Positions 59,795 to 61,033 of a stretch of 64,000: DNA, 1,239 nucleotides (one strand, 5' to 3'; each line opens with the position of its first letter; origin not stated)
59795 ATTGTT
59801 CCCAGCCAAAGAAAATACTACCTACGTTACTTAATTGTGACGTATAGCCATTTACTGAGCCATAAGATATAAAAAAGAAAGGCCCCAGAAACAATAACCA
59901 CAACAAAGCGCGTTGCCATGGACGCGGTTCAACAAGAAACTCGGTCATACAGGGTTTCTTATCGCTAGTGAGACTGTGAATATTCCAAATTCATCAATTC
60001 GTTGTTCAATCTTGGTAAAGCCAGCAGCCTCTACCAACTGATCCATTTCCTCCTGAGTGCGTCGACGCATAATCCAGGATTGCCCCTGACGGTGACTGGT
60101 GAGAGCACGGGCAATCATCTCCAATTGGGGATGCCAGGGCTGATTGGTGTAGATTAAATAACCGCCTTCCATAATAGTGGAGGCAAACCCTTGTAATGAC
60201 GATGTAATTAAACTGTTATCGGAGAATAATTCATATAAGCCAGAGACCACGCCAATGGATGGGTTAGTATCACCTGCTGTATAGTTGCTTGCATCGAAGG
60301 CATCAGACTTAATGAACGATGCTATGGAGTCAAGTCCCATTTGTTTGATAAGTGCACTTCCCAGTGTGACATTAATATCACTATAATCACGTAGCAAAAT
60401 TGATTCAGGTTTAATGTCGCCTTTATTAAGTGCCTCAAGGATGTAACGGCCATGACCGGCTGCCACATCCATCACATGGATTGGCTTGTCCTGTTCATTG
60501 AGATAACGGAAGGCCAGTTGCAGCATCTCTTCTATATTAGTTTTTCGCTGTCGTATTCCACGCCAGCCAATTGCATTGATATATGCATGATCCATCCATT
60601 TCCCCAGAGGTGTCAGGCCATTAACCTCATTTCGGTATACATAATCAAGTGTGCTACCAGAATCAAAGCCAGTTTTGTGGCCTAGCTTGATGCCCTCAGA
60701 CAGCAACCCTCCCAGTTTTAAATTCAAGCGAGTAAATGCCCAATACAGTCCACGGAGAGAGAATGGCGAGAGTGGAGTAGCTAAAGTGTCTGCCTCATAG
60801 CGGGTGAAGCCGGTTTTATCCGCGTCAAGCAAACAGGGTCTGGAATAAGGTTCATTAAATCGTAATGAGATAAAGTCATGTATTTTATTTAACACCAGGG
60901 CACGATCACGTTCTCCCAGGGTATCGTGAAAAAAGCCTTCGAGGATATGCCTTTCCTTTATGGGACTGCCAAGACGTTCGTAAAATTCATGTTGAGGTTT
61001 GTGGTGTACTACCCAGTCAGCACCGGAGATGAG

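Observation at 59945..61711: Fusion of a lysophospholipase-like alpha/beta hydrolase to a class I SAM methyltransferase inside the lipid operon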

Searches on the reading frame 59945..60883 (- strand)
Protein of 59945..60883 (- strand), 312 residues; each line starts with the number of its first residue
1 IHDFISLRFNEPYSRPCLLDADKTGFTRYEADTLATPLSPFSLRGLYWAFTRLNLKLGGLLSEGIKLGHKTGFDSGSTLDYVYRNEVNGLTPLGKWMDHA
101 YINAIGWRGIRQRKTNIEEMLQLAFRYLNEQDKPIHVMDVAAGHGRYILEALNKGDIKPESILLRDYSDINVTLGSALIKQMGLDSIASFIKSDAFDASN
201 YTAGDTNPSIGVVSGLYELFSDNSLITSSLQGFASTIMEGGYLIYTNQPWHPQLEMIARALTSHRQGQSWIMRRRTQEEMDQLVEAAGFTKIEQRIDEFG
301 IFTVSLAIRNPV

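Call 28: search_protein_representatives(protein=window:59945-60883:-)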
Query: 312 residues. Proteins with E-value up to 0.001 (for the whole library): 861; up to 1e-10: 580; up to 1e-30: 225. The best 150 are listed.
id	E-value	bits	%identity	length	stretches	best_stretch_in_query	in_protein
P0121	1.9e-115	401.7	59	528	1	4-311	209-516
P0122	9.0e-110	383.0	57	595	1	2-309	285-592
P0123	2.7e-109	381.5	57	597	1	3-311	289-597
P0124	7.0e-108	376.9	56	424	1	2-309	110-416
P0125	3.6e-96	338.4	61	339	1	51-309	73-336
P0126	1.0e-90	320.5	55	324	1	3-307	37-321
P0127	2.5e-90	319.2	48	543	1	2-309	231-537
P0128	8.1e-88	311.0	54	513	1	14-307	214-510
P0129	2.7e-87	309.2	47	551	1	3-309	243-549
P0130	1.4e-86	306.9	55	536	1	18-290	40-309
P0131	1.6e-85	303.4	49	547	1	8-309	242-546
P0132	1.3e-84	300.4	45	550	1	2-308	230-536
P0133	2.5e-84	299.5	48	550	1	4-309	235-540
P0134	2.1e-82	293.1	50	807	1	3-309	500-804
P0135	2.1e-79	283.3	46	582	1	2-308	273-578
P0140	2.0e-73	263.7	46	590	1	18-308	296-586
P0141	4.6e-73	262.5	44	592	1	5-308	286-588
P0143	1.0e-72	261.3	45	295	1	19-309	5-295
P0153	4.1e-71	256.1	46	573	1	4-308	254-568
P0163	3.5e-68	246.5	41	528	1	16-309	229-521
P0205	5.9e-55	203.0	42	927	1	28-308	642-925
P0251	6.5e-43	163.5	34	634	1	33-310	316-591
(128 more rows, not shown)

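Call 33: search_protein_families(library=pfam, proteins=[P0121, P0127, P0129, P0135, P0140, P0153, P0163, P0205, P0143, P0251], max_evalue=0.001)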
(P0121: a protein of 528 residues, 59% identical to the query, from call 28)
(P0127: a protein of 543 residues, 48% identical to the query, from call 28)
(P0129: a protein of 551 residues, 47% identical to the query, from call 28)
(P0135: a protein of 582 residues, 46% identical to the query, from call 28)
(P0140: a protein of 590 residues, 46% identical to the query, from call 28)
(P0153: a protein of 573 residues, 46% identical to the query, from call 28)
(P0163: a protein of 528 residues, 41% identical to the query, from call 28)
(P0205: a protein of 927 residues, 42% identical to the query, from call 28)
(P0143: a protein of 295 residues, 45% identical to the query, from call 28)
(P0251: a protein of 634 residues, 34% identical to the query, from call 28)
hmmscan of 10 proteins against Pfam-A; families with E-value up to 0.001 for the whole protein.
P0121 (528 aa): 4 families
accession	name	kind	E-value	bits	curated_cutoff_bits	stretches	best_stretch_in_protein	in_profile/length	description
PF12147.14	Methyltransf_20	-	1.3e-144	481.5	21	1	207-514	2-309/309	Putative methyltransferase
PF12146.15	Hydrolase_4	-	3.4e-13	49.9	27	2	71-140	59-127/239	Serine aminopeptidase, S33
PF13649.12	Methyltransf_25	-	4.9e-05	24.4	27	1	342-446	1-97/97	Methyltransferase domain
PF13847.12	Methyltransf_31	-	0.00027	21.1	27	1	341-407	6-69/145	Methyltransferase domain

P0127 (543 aa): 3 families
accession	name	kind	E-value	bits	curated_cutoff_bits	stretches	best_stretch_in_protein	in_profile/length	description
PF12147.14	Methyltransf_20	-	2e-126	421.8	21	1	231-537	2-309/309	Putative methyltransferase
PF12146.15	Hydrolase_4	-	2.1e-12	47.3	27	1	33-148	3-116/239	Serine aminopeptidase, S33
PF13847.12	Methyltransf_31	-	0.00022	21.3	27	1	360-477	2-113/145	Methyltransferase domain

P0129 (551 aa): 2 families
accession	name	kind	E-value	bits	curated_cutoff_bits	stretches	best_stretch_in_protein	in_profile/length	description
PF12147.14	Methyltransf_20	-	2.2e-119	398.6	21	1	241-549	1-309/309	Putative methyltransferase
PF12146.15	Hydrolase_4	-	3.9e-06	26.8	27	1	32-143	5-117/239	Serine aminopeptidase, S33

P0135 (582 aa): 3 families
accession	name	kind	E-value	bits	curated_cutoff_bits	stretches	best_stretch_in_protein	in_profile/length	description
PF12147.14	Methyltransf_20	-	3.8e-112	374.9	21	1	273-579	2-309/309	Putative methyltransferase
PF12146.15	Hydrolase_4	-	6.5e-12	45.7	27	1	33-262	3-233/239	Serine aminopeptidase, S33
PF13847.12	Methyltransf_31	-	0.00022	21.4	27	1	403-515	3-109/145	Methyltransferase domain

P0140 (590 aa): 7 families
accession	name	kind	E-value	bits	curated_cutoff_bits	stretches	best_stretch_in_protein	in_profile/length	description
PF12147.14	Methyltransf_20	-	1e-113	380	21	1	282-587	1-309/309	Putative methyltransferase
PF12146.15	Hydrolase_4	-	3.1e-54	184.2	27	1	42-272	5-237/239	Serine aminopeptidase, S33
PF00561.26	Abhydrolase_1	-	1.5e-09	38.4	25.8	1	43-148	2-102/245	alpha/beta hydrolase fold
PF13649.12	Methyltransf_25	-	4.5e-06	27.7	27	1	415-520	1-97/97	Methyltransferase domain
PF13489.12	Methyltransf_23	-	1e-05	25.8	27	1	389-569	3-161/164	Methyltransferase domain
PF13679.12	Methyltransf_32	-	6e-05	23.5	27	1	395-479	9-94/143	Methyltransferase domain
PF08242.18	Methyltransf_12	-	8.5e-05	23.7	30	1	416-522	1-98/98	Methyltransferase domain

P0153 (573 aa): 2 families
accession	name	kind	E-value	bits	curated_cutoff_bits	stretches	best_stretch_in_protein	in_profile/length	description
PF12147.14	Methyltransf_20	-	2.1e-107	359.3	21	1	252-569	2-309/309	Putative methyltransferase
PF12146.15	Hydrolase_4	-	1.4e-27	97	27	2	31-162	3-131/239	Serine aminopeptidase, S33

P0163 (528 aa): 2 families
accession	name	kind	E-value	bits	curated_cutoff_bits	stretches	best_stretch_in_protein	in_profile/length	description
PF12147.14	Methyltransf_20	-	3.2e-101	339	21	1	225-521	12-309/309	Putative methyltransferase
PF13649.12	Methyltransf_25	-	0.00046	21.3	27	0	350-453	2-97/97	Methyltransferase domain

P0205 (927 aa): 8 families
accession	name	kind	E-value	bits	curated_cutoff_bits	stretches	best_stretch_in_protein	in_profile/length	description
PF12147.14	Methyltransf_20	-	1.8e-88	297.1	21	1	617-926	3-309/309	Putative methyltransferase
PF12146.15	Hydrolase_4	-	2.7e-54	184.4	27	1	372-607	3-239/239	Serine aminopeptidase, S33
PF00561.26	Abhydrolase_1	-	3.8e-10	40.3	25.8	1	377-605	3-243/245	alpha/beta hydrolase fold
PF12697.13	Abhydrolase_6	-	1.1e-06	30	26.3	1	377-582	2-188/217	Alpha/beta hydrolase family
PF13847.12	Methyltransf_31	-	2e-06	28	27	1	750-883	1-127/145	Methyltransferase domain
PF08242.18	Methyltransf_12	-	2.2e-05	25.5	30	1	757-861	1-98/98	Methyltransferase domain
PF13649.12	Methyltransf_25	-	0.00013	23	27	1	757-859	2-97/97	Methyltransferase domain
PF02129.25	Peptidase_S15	-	0.00051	20.2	23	0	384-421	46-72/262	X-Pro dipeptidyl-peptidase (S15 family)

P0143 (295 aa): 2 families
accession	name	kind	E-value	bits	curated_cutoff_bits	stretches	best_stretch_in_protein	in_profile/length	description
PF12147.14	Methyltransf_20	-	1.8e-103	346.4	21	1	2-295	16-309/309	Putative methyltransferase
PF13489.12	Methyltransf_23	-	1.1e-05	25.7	27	1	101-278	7-162/164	Methyltransferase domain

P0251 (634 aa): 4 families
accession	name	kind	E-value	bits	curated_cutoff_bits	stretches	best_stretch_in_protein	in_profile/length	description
PF12147.14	Methyltransf_20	-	3.6e-66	223.9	21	1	288-589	2-308/309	Putative methyltransferase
PF12146.15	Hydrolase_4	-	2.5e-56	191.1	27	1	45-279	4-239/239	Serine aminopeptidase, S33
PF00561.26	Abhydrolase_1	-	7e-07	29.6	25.8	1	60-160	15-106/245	alpha/beta hydrolase fold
PF13847.12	Methyltransf_31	-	0.00032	20.8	27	1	450-529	36-111/145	Methyltransferase domain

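Call 35: find_homologous_proteins(query=P0143, max_evalue=0.00001)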
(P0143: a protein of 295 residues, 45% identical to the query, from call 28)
Query P0143 (295 aa): 116 proteins with E <= 0.00001 among 8000 candidates.
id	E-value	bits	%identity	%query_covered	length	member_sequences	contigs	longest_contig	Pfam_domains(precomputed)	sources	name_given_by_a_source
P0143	2.5e-185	633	100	100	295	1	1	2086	PF12147.15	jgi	jgi:SAM-dependent methyltransferase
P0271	6.1e-91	323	58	99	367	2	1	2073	PF12146.16,PF12147.15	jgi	jgi:SAM-dependent methyltransferase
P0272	5.4e-85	304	54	99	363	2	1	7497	PF12146.16,PF12147.15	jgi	jgi:hypothetical protein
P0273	1.7e-83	299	55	99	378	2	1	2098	PF12146.16,PF12147.15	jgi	jgi:hypothetical protein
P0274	2.2e-83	298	53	99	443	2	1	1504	PF12146.16,PF12147.15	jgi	jgi:hypothetical protein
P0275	5.5e-83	297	53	99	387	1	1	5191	PF13489.13,PF12146.16,PF12147.15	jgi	jgi:hypothetical protein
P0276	9.1e-82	293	53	99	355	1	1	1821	PF12147.15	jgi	jgi:Putative methyltransferase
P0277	1.1e-81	293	52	99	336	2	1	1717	PF12147.15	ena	-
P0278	8.6e-81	290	54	99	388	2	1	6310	PF12146.16,PF12147.15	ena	-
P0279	3.3e-78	281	52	99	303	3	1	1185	PF12147.15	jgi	jgi:hypothetical protein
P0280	7.7e-78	280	51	99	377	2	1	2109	PF12146.16,PF12147.15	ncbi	ncbi:MAG: class I SAM-dependent methyltransferase family protein, partial [Bosea sp. (in: a-proteoba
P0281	1.1e-77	280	53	99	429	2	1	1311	PF12146.16,PF12147.15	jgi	jgi:hypothetical protein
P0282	9.3e-77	277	58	82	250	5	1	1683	PF12147.15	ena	-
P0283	3.7e-76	275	55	86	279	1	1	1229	PF12147.15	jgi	jgi:hypothetical protein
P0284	4.0e-76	275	52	99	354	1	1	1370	PF12147.15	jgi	jgi:hypothetical protein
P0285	4.1e-76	274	47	98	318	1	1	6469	PF12147.15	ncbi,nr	ncbi:MAG TPA: class I SAM-dependent methyltransferase family protein, partial [Gemmataceae bacterium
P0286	2.1e-75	272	51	99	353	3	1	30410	PF12147.15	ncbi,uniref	ncbi:class I SAM-dependent methyltransferase family protein, partial [Zoogloea sp.]|uniref:class I S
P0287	3.5e-75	271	48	100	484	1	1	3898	PF12146.16,PF12147.15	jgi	-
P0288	5.9e-75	271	57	84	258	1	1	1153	PF12147.15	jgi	jgi:SAM-dependent methyltransferase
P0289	1.6e-74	269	48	98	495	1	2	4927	PF00561.27,PF12146.16,PF12147.15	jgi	jgi:esterase/lipase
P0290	2.9e-74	268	48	100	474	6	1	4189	PF12146.16,PF12147.15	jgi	jgi:ubiquinone/menaquinone biosynthesis C-methylase UbiE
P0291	1.8e-73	266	47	99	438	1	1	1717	PF12146.16,PF12147.15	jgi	jgi:SAM-dependent methyltransferase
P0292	2.4e-73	265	54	86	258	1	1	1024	PF12147.15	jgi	-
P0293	1.4e-72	263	50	99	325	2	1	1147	PF13649.13,PF12147.15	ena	-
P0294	6.7e-72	261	48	95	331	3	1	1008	PF13847.13,PF12147.15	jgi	jgi:SAM-dependent methyltransferase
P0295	1.8e-71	259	49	99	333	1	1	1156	PF12147.15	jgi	jgi:SAM-dependent methyltransferase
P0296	2.5e-71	259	45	99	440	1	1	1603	PF13649.13,PF01209.25,PF12146.16,PF12147.15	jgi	jgi:ubiquinone/menaquinone biosynthesis C-methylase UbiE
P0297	5.0e-70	255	46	98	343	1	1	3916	PF12147.15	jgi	jgi:SAM-dependent methyltransferase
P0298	5.3e-70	254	50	94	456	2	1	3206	PF13847.13,PF12146.16,PF12147.15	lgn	-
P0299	5.5e-70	254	48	99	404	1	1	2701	PF13847.13,PF13489.13,PF13649.13,PF12146.16,PF12147.15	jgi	jgi:SAM-dependent methyltransferase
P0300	4.7e-69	251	49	99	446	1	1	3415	PF12146.16,PF12147.15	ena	-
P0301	2.0e-68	249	48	98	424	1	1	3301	PF12146.16,PF12147.15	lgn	-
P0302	3.1e-68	249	50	87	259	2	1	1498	PF12147.15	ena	-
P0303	6.7e-68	248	51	84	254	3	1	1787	PF12147.15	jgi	jgi:SAM-dependent methyltransferase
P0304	7.4e-68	247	45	99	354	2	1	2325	PF12147.15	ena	-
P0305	8.2e-68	247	46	99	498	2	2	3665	PF12146.16,PF12147.15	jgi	jgi:hypothetical protein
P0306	2.5e-67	246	52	84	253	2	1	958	PF13847.13,PF13489.13,PF13649.13,PF12147.15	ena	-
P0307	2.6e-67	246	54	81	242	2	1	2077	PF12147.15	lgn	-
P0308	6.5e-67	244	48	95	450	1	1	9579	PF12146.16,PF12147.15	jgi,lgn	jgi:SAM-dependent methyltransferase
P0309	9.0e-67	244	52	84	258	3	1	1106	PF12147.15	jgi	jgi:SAM-dependent methyltransferase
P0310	3.3e-66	242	49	84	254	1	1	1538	PF12147.15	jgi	jgi:hypothetical protein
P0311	6.7e-66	241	46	100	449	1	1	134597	PF13489.13,PF12146.16,PF12147.15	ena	-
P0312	7.1e-66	241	48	96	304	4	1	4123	PF13847.13,PF12147.15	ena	-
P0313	1.2e-65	240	47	97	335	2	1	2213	PF12147.15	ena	-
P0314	1.5e-65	240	45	98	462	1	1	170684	PF13847.13,PF13649.13,PF12146.16,PF12147.15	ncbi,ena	-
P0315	3.5e-65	239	46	99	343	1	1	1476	PF13489.13,PF13649.13,PF12147.15,PF08242.19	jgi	jgi:SAM-dependent methyltransferase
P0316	7.2e-65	238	49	84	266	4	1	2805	PF12147.15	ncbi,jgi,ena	-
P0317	1.1e-64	237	47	94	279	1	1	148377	PF12147.15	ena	-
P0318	1.2e-64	237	52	84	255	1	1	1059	PF12147.15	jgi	jgi:SAM-dependent methyltransferase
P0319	1.8e-64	236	46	100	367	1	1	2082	PF12146.16,PF12147.15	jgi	jgi:SAM-dependent methyltransferase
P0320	2.1e-64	236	46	100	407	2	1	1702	PF12146.16,PF12147.15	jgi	jgi:hypothetical protein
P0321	5.2e-64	235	49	91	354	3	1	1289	PF12146.16,PF12147.15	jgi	-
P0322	6.7e-64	234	47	98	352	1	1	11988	PF12147.15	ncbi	-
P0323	1.2e-63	234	47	99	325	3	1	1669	PF12147.15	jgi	jgi:SAM-dependent methyltransferase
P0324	1.7e-63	233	44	97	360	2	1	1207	PF13847.13,PF13489.13,PF13649.13,PF12146.16,PF12147.15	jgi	jgi:SAM-dependent methyltransferase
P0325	1.9e-63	233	46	86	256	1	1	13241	PF13847.13,PF13649.13,PF12147.15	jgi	jgi:SAM-dependent methyltransferase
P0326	3.5e-63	232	49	84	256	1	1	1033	PF13847.13,PF13649.13,PF12147.15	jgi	jgi:SAM-dependent methyltransferase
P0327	3.8e-63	232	49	83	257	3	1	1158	PF13847.13,PF12147.15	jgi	jgi:SAM-dependent methyltransferase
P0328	4.4e-63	232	48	89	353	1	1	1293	PF13847.13,PF12146.16,PF12147.15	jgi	jgi:SAM-dependent methyltransferase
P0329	9.2e-63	231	46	92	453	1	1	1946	PF12146.16,PF12147.15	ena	-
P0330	9.3e-63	231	49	84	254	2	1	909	PF13847.13,PF13649.13,PF12147.15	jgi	jgi:SAM-dependent methyltransferase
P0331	1.6e-62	230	47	86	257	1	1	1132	PF12147.15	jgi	jgi:hypothetical protein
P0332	2.0e-62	230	45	91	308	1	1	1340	PF13847.13,PF13489.13,PF13649.13,PF12147.15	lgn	-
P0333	2.3e-62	229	50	84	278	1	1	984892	PF12147.15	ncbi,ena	-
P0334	9.7e-62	227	47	99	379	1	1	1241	PF13847.13,PF13489.13,PF12146.16,PF12147.15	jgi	jgi:SAM-dependent methyltransferase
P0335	1.4e-61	227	48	83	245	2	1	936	PF12147.15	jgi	jgi:SAM-dependent methyltransferase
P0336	1.7e-61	227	46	99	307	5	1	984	PF13847.13,PF12147.15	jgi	jgi:SAM-dependent methyltransferase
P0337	1.7e-61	227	47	100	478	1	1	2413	PF00561.27,PF12146.16,PF12147.15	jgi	jgi:hypothetical protein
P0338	2.0e-61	226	45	98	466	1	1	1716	PF13847.13,PF13649.13,PF12146.16,PF12147.15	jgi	jgi:SAM-dependent methyltransferase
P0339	1.9e-60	223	45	100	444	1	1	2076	PF12146.16,PF12147.15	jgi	jgi:hypothetical protein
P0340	2.9e-60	222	47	91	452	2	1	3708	PF13489.13,PF13649.13,PF12146.16,PF12147.15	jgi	jgi:SAM-dependent methyltransferase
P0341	3.3e-60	222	48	84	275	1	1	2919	PF13847.13,PF13489.13,PF13649.13,PF12147.15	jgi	jgi:SAM-dependent methyltransferase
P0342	2.5e-59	219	48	84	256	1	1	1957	PF13847.13,PF12147.15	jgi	jgi:SAM-dependent methyltransferase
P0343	1.3e-58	217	43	99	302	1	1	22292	PF12147.15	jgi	jgi:SAM-dependent methyltransferase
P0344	1.6e-58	217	48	89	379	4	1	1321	PF12146.16,PF12147.15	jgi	jgi:SAM-dependent methyltransferase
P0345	3.9e-58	216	46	91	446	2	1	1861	PF13847.13,PF12146.16,PF12147.15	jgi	jgi:hypothetical protein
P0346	5.9e-58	215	50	84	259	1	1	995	PF13847.13,PF12147.15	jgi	jgi:hypothetical protein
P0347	1.2e-57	214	45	86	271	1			PF12147.15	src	-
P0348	1.1e-56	211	49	84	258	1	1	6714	PF13847.13,PF13649.13,PF12147.15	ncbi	-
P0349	3.7e-56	209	45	85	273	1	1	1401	PF13847.13,PF12147.15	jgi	jgi:SAM-dependent methyltransferase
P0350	7.1e-56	208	46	81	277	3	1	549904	PF12147.15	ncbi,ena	-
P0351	8.4e-56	208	42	99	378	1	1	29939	PF12146.16,PF12147.15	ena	-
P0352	1.3e-55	207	46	96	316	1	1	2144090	PF12147.15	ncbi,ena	-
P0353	2.1e-54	203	41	99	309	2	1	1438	PF12147.15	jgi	jgi:SAM-dependent methyltransferase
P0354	4.2e-54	202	44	85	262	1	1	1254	PF13649.13,PF12147.15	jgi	jgi:SAM-dependent methyltransferase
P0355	9.5e-54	201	43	99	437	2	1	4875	PF12146.16,PF12147.15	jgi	jgi:hypothetical protein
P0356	1.3e-53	201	60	58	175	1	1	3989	PF12147.15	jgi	jgi:hypothetical protein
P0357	1.5e-51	194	41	84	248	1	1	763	PF13847.13,PF12147.15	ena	-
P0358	3.4e-51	193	41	95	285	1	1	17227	PF13649.13,PF12147.15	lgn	-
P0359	1.9e-50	190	46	78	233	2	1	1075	PF12147.15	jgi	jgi:SAM-dependent methyltransferase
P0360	2.6e-48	183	43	85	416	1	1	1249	PF12146.16,PF12147.15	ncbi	ncbi:MAG: class I SAM-dependent methyltransferase family protein, partial [Dongiaceae bacterium]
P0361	1.6e-47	181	48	75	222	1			PF12147.15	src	-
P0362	1.5e-46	178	39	92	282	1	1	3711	PF13649.13,PF12147.15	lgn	-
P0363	3.8e-46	176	40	91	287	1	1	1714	PF13649.13,PF12147.15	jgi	-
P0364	5.8e-46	176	39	91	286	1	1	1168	PF13847.13,PF13649.13,PF12147.15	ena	-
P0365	1.0e-45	175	39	94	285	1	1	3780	PF12147.15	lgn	-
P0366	1.4e-45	174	44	84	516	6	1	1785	PF12146.16,PF12147.15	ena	-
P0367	2.0e-45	174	39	91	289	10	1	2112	PF12147.15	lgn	-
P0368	2.2e-45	174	39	91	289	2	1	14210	PF12147.15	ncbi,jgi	ncbi:MAG TPA: class I SAM-dependent methyltransferase family protein [Thermomicrobiales bacterium]|j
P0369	8.1e-45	172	44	84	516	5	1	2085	PF12146.16,PF12147.15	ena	-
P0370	8.4e-45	172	44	84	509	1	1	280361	PF12146.16,PF12147.15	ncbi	ncbi:MAG: class I SAM-dependent methyltransferase family protein [Janthinobacterium lividum]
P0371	1.5e-44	171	38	92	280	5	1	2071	PF13649.13,PF12147.15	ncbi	ncbi:MAG: class I SAM-dependent methyltransferase family protein [Thermomicrobiales bacterium]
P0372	1.9e-44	171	55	58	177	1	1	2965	PF12147.15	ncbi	-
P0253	1.4e-43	168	45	77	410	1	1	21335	PF12147.15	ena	-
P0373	1.8e-42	164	45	73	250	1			PF13847.13,PF12147.15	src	-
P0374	4.2e-42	163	43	74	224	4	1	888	PF13847.13,PF12147.15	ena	-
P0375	2.3e-40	157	47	65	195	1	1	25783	PF12147.15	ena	-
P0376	1.3e-39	155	48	61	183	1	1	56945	PF13847.13,PF12147.15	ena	-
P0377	2.5e-38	151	50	59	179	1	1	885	PF13649.13,PF12147.15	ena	-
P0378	6.0e-38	149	49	60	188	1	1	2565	PF12147.15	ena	-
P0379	1.4e-37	148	49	60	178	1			PF12147.15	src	-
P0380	1.6e-34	138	48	58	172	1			PF12147.15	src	-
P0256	9.0e-32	129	40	74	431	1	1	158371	PF13847.13,PF13649.13,PF12146.16,PF12147.15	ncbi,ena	-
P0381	1.5e-24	105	41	52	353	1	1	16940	PF12146.16,PF12147.15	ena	-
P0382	1.9e-20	92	37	65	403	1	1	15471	PF12147.15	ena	-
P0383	1.6e-16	79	55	29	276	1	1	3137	PF12146.16,PF12147.15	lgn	-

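Call 36: find_encoding_contigs(protein=P0333, flank=8000, max_places=2)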
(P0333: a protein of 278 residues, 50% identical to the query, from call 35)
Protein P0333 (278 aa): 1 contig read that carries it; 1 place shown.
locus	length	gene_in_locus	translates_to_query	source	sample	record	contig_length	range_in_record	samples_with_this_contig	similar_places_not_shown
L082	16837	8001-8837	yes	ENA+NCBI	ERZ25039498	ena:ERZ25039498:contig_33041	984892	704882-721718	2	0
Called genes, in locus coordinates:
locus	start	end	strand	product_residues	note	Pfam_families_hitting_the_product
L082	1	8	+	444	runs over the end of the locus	PF07690:MFS_1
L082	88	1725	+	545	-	PF00501:AMP-binding, PF13193:AMP-binding_C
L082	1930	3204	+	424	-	-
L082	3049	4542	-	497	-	PF03160:Calx-beta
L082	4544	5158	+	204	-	-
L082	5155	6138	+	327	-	PF01210:NAD_Gly3P_dh_N (weak), PF02558:ApbA, PF03807:F420_oxidored (weak), PF08546:ApbA_C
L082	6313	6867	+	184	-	-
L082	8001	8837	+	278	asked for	PF12147:Methyltransf_20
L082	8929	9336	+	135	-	-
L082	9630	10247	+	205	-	PF01553:Acyltransferase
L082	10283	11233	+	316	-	PF01148:CTP_transf_1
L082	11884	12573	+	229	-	PF13343:SBP_bac_6 (faint), PF13416:SBP_bac_8 (weak)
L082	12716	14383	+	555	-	PF00528:BPD_transp_1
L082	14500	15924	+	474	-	PF00291:PALP, PF00571:CBS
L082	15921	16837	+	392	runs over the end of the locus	PF01053:Cys_Met_Meta_PP, PF00155:Aminotran_1_2 (weak)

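Call 37: find_encoding_contigs(protein=P0368, flank=8000, max_places=2)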
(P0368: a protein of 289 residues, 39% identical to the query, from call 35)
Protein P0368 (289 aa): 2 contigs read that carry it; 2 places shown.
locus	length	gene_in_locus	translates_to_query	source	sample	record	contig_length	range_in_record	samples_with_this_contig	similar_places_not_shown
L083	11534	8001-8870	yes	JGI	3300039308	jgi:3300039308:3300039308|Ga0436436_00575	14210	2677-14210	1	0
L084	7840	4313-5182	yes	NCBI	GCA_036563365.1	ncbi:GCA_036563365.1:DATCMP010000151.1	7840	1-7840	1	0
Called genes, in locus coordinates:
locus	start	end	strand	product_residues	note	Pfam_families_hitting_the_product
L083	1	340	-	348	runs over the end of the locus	PF01408:GFO_IDH_MocA, PF03807:F420_oxidored (faint), PF22725:GFO_IDH_MocA_C3, PF02894:GFO_IDH_MocA_C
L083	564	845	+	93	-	PF05973:Gp49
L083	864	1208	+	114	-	-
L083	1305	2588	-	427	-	PF07690:MFS_1, PF00083:Sugar_tr (weak), PF07690:MFS_1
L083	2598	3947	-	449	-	-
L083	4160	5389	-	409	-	PF01168:Ala_racemase_N, PF00842:Ala_racemase_C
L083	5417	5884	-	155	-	PF00571:CBS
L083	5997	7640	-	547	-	PF03853:YjeF_N, PF08543:Phos_pyr_kin (faint), PF01256:Carb_kinase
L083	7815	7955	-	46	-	-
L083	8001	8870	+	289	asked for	PF12147:Methyltransf_20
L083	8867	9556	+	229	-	-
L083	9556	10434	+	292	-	PF01148:CTP_transf_1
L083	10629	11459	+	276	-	PF13489:Methyltransf_23, PF08241:Methyltransf_11, PF08242:Methyltransf_12, PF13649:Methyltransf_25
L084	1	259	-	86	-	?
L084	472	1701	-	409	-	PF01168:Ala_racemase_N, PF00842:Ala_racemase_C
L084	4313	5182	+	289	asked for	PF12147:Methyltransf_20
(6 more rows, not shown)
